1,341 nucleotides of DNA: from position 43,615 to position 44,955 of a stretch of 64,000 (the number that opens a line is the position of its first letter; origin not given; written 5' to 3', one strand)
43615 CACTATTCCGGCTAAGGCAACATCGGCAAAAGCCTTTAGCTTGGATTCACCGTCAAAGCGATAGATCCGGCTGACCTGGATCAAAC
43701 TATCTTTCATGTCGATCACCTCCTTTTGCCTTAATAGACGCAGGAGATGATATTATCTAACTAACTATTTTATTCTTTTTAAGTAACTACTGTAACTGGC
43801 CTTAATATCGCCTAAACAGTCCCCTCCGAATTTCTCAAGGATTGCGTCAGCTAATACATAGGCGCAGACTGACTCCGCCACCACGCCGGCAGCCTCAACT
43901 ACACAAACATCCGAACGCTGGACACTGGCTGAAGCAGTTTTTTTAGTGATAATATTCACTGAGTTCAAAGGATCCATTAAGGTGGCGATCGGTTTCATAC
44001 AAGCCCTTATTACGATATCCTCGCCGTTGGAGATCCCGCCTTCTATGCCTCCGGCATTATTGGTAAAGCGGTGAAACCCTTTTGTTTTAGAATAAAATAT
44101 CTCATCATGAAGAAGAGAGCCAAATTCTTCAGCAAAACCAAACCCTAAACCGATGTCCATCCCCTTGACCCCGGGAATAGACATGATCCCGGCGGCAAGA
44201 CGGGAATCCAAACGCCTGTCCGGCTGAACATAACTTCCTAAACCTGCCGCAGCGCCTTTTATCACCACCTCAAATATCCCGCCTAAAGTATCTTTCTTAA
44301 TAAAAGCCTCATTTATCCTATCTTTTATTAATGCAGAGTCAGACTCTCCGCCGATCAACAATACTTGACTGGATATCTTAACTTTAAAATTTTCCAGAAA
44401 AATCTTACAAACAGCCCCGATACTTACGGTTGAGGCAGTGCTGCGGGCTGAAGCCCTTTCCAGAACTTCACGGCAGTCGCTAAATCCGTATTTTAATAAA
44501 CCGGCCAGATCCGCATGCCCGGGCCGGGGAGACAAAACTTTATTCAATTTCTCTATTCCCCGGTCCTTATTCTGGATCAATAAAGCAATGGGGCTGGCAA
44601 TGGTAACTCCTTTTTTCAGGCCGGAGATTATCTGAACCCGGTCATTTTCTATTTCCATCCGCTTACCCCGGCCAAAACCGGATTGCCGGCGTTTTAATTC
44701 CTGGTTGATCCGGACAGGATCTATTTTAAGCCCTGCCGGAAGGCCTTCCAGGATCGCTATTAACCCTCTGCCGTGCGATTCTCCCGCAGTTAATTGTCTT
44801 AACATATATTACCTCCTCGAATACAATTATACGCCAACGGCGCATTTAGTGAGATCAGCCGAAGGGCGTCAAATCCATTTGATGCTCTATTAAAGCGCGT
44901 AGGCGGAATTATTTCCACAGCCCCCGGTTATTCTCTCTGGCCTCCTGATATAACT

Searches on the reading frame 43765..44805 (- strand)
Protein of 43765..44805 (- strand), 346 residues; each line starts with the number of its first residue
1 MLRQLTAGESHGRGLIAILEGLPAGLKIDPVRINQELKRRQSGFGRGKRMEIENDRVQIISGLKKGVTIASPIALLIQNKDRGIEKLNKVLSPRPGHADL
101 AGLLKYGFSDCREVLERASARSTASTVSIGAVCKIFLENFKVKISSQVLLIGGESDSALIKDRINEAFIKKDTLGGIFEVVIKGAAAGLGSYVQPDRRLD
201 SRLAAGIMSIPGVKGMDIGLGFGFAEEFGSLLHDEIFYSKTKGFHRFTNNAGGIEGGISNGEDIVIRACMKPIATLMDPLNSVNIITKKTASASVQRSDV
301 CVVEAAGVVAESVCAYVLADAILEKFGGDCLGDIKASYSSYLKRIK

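Call 38: find_encoding_contigs(protein=window:43765-44805:-, flank=10000, max_places=1)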
Protein window:43765-44805:- (346 aa): 9 contigs read that carry it; 1 place shown.
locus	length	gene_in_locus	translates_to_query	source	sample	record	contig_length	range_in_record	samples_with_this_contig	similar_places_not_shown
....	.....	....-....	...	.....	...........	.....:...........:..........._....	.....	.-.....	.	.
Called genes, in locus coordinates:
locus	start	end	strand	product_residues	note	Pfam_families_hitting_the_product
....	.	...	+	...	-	?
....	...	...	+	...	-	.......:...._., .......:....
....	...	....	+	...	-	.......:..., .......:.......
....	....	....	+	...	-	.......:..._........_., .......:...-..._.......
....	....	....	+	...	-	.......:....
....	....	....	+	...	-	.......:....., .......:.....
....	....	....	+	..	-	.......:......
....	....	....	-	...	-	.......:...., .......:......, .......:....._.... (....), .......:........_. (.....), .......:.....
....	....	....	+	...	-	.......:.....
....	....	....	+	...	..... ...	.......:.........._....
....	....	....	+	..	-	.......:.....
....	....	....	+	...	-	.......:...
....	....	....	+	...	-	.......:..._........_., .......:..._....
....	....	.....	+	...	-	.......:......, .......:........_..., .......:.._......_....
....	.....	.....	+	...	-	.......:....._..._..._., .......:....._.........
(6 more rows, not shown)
